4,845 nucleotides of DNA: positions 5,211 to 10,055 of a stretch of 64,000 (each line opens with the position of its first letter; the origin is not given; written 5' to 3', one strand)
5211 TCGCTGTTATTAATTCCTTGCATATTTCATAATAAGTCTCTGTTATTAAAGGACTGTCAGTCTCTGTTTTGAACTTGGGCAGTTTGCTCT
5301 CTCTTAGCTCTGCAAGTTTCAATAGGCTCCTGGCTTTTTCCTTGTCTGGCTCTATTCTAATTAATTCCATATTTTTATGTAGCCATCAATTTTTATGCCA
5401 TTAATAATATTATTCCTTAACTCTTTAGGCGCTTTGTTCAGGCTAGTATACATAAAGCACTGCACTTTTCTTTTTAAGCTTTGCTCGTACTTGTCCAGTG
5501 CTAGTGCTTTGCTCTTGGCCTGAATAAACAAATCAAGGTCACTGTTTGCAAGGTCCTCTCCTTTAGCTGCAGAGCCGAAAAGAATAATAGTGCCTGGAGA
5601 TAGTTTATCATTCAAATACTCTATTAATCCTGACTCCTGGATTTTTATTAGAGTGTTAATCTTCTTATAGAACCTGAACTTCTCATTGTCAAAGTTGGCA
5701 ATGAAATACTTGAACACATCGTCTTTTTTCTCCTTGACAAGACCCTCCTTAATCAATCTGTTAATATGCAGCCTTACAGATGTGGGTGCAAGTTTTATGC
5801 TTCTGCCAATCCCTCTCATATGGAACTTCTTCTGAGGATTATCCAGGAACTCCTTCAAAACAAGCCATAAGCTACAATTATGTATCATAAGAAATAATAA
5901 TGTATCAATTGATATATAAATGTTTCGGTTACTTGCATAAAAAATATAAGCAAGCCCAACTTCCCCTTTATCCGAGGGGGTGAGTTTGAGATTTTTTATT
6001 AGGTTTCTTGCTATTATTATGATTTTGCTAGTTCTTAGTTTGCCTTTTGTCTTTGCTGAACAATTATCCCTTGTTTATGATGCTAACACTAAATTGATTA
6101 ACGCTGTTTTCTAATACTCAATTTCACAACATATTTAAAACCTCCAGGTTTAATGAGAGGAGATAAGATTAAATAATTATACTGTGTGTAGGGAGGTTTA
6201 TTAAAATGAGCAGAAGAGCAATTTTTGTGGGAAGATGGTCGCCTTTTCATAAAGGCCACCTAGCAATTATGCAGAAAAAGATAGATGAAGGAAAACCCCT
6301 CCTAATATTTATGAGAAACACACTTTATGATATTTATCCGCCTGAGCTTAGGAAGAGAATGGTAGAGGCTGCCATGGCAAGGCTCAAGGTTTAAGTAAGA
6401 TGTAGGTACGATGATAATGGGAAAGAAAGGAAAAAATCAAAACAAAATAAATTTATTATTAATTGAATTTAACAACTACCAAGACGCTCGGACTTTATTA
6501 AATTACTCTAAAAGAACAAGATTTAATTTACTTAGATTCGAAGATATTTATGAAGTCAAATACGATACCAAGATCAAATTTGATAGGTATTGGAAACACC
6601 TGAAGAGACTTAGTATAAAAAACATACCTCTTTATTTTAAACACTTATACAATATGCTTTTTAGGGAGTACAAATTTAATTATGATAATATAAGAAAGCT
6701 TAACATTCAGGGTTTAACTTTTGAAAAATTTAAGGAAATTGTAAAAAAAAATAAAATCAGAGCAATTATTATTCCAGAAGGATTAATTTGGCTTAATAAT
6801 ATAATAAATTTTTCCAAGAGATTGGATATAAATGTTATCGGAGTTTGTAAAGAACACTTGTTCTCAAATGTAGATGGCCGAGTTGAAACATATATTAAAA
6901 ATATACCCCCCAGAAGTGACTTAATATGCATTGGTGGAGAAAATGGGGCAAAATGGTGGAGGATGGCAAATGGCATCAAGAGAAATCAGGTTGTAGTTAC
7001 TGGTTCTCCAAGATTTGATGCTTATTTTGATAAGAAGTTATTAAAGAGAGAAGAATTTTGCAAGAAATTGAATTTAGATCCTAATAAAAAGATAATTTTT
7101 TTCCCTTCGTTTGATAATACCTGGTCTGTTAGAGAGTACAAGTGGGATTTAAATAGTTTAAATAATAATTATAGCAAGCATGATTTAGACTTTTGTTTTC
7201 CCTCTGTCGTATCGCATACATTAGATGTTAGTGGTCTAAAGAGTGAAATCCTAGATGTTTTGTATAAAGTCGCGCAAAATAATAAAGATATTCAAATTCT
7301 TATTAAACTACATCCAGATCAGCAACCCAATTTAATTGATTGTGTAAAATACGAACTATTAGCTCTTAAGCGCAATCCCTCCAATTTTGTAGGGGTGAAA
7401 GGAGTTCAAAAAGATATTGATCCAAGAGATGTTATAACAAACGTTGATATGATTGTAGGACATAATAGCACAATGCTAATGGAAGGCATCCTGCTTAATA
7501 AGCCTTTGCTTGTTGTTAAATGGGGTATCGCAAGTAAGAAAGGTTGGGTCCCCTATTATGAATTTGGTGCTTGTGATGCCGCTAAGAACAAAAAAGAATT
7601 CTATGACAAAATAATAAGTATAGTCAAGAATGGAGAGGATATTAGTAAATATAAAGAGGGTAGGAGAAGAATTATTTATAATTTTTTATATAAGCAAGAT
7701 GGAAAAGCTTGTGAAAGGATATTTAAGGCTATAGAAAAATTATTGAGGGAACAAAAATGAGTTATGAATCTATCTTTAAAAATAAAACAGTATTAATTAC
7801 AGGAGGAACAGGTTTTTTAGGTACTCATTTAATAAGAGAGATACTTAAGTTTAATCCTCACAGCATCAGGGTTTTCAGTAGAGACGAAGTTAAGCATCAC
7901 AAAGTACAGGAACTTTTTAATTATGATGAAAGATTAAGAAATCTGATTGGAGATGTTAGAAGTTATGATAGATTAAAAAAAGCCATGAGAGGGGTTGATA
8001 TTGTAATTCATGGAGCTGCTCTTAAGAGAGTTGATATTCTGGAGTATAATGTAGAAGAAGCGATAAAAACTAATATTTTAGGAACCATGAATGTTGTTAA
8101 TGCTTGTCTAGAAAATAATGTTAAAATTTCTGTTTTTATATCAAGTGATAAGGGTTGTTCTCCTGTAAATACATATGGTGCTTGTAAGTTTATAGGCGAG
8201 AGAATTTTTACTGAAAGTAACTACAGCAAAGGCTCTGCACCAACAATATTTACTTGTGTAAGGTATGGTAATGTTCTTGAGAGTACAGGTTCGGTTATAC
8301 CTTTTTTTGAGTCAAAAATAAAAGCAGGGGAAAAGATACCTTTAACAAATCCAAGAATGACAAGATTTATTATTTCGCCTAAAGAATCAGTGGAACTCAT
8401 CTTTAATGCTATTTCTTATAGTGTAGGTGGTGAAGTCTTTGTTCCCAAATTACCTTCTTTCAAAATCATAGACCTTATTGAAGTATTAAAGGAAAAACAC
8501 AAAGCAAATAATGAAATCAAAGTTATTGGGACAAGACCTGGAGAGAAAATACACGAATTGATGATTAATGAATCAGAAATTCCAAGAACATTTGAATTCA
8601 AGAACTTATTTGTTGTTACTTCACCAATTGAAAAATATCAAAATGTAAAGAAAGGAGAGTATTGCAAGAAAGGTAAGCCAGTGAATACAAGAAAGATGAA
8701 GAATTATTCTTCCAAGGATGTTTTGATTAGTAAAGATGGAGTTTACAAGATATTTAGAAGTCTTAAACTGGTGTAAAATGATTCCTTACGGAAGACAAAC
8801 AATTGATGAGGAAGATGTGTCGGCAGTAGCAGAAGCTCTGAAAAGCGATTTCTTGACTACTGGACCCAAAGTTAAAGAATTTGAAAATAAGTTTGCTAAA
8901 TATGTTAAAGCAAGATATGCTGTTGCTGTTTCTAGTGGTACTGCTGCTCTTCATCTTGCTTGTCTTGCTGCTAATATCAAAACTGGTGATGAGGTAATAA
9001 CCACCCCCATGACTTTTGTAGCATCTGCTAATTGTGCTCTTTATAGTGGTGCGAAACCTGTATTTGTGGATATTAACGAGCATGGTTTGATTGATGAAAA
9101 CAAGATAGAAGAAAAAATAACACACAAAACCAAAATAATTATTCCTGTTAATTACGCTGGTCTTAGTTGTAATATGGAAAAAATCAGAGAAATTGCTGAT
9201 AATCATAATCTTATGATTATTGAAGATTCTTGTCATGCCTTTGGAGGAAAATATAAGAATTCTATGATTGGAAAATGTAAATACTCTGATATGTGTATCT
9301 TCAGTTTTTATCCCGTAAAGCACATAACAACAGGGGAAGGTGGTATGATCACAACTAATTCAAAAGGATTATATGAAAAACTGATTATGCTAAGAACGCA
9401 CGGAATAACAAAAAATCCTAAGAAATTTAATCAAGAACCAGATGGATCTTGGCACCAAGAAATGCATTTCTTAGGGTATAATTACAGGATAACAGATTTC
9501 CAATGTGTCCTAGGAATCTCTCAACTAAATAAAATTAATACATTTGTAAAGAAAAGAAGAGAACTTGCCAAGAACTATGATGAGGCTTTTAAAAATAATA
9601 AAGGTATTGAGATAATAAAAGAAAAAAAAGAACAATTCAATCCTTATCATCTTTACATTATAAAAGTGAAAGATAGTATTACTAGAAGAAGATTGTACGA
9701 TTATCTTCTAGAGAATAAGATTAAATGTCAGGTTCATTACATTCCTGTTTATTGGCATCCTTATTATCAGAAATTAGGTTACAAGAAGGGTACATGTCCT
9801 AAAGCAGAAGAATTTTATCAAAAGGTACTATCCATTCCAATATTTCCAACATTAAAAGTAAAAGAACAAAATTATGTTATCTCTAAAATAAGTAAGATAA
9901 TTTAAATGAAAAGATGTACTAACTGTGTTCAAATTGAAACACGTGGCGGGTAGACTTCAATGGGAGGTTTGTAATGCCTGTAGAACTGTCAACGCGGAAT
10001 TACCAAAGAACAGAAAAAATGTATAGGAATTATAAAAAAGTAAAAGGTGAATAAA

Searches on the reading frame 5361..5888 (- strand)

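Call 60: search_protein_families(library=pfam, proteins=[window:5361-5888:-])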
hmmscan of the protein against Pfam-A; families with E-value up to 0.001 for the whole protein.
window:5361-5888:- (175 aa): 4 families
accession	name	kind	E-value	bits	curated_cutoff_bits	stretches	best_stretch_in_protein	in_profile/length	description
PF18765.7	Polbeta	-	5.2e-09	36.6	26.9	1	88-164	3-84/93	Polymerase beta, Nucleotidyltransferase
PF01909.29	NTP_transf_2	-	3e-07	31.2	21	1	88-129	4-45/93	Nucleotidyltransferase domain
PF22600.2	MTPAP-like_central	-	0.00035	21.1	27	1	90-153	31-90/139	Poly(A) RNA polymerase, mitochondrial-like, central palm domain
PF24266.1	HTH_HVO_0163_N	-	0.00069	20.1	31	0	23-68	18-64/70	HVO_0163, N-terminal HTH domain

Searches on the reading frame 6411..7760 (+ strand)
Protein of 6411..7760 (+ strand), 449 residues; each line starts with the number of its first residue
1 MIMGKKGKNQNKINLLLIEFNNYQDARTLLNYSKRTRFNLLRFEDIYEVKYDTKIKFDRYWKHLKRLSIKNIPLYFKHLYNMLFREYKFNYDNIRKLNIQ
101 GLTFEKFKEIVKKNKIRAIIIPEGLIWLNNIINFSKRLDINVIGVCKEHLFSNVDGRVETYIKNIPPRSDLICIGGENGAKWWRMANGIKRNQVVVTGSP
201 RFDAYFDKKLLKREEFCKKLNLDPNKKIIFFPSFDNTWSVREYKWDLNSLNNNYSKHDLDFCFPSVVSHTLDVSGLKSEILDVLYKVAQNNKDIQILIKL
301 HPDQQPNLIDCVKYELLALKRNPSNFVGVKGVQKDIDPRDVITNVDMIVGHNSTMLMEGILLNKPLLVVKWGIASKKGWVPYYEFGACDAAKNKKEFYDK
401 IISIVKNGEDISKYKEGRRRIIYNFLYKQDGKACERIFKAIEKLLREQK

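Call 60: search_protein_families(library=pfam, proteins=[window:6411-7760:+])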
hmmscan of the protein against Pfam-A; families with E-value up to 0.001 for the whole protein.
window:6411-7760:+ (449 aa): 2 families
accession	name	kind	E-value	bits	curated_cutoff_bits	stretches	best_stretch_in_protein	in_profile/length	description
PF04464.20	Glyphos_transf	-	6.6e-15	55.4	22.1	1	178-442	144-366/367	CDP-Glycerol:Poly(glycerophosphate) glycerophosphotransferase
PF05159.20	Capsule_synth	-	5.6e-05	23.2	20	1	274-368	167-260/310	Capsule polysaccharide biosynthesis protein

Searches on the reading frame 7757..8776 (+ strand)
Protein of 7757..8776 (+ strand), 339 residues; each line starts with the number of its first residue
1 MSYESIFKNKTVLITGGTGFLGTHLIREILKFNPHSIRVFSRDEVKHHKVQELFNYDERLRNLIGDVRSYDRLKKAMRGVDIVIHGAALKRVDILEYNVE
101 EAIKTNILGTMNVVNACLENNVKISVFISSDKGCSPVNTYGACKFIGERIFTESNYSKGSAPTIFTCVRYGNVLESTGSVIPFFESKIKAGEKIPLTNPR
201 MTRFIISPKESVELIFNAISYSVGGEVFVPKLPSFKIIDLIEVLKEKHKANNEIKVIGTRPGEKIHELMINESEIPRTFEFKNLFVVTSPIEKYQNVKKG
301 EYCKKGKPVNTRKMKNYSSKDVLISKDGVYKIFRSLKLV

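Call 60: search_protein_families(library=pfam, proteins=[window:7757-8776:+])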
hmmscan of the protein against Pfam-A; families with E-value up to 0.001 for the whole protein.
window:7757-8776:+ (339 aa): 10 families
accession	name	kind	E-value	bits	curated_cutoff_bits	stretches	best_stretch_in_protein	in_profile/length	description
PF02719.21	Polysacc_synt_2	-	1.1e-89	301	20.2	1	12-287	1-291/293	Polysaccharide biosynthesis protein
PF01073.25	3Beta_HSD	-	2.5e-23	82.9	22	1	13-131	1-117/280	3-beta hydroxysteroid dehydrogenase/isomerase family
PF01370.27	Epimerase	-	2.8e-20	73.2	20.9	1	12-197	1-202/240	NAD dependent epimerase/dehydratase family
PF07993.18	NAD_binding_4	-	6.8e-14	52.1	20.1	1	14-132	1-138/258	Male sterility protein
PF16363.11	GDP_Man_Dehyd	-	1.4e-12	48.2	27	1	13-131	1-130/332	GDP-mannose 4,6 dehydratase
PF04321.23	RmlD_sub_bind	-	9.7e-12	45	27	1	11-150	2-135/287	RmlD substrate binding domain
PF13460.12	NAD_binding_10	-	1.3e-10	41.8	27.2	1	16-130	1-98/184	NAD(P)H-binding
PF00106.31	adh_short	-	1.3e-08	35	26.6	1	10-145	1-154/195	short chain dehydrogenase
PF05368.20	NmrA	-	2.5e-08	34.3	27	1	9-199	2-179/298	NmrA-like family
PF08659.16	KR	-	1.3e-06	28.9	22.6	1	11-134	2-140/180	KR domain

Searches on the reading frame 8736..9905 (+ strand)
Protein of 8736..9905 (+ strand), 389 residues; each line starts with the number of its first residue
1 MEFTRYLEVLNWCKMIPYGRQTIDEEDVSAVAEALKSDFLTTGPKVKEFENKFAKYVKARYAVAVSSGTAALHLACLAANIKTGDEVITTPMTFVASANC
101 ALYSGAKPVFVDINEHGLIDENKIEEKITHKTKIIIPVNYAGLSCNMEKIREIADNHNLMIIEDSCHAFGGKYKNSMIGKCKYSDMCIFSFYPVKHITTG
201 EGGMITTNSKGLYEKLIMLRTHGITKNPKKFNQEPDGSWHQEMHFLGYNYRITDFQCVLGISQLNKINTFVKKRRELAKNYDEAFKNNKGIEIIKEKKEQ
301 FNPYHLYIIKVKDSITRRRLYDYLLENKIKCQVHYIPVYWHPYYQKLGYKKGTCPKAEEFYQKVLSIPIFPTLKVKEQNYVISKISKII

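Call 60: search_protein_families(library=pfam, proteins=[window:8736-9905:+])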
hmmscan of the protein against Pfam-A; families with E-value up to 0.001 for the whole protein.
window:8736-9905:+ (389 aa): 6 families
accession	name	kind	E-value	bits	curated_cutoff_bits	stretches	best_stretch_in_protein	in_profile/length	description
PF01041.23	DegT_DnrJ_EryC1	-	9.6e-121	403.8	19.8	1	22-385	2-359/360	DegT/DnrJ/EryC1/StrS aminotransferase family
PF00155.27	Aminotran_1_2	-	4.1e-11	43.1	19.7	1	37-169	34-190/361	Aminotransferase class I and II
PF01212.27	Beta_elim_lyase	-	3.2e-10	40.3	27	1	43-285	31-230/288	Beta-eliminating lyase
PF00266.25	Aminotran_5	-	4.1e-09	36.3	21.5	1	45-170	44-181/371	Aminotransferase class-V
PF01053.26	Cys_Met_Meta_PP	-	7e-09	35.1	27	1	43-168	51-177/381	Cys/Met metabolism PLP-dependent enzyme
PF01276.26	OKR_DC_1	-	0.00057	19.2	27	0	26-177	49-216/417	Orn/Lys/Arg decarboxylase, major domain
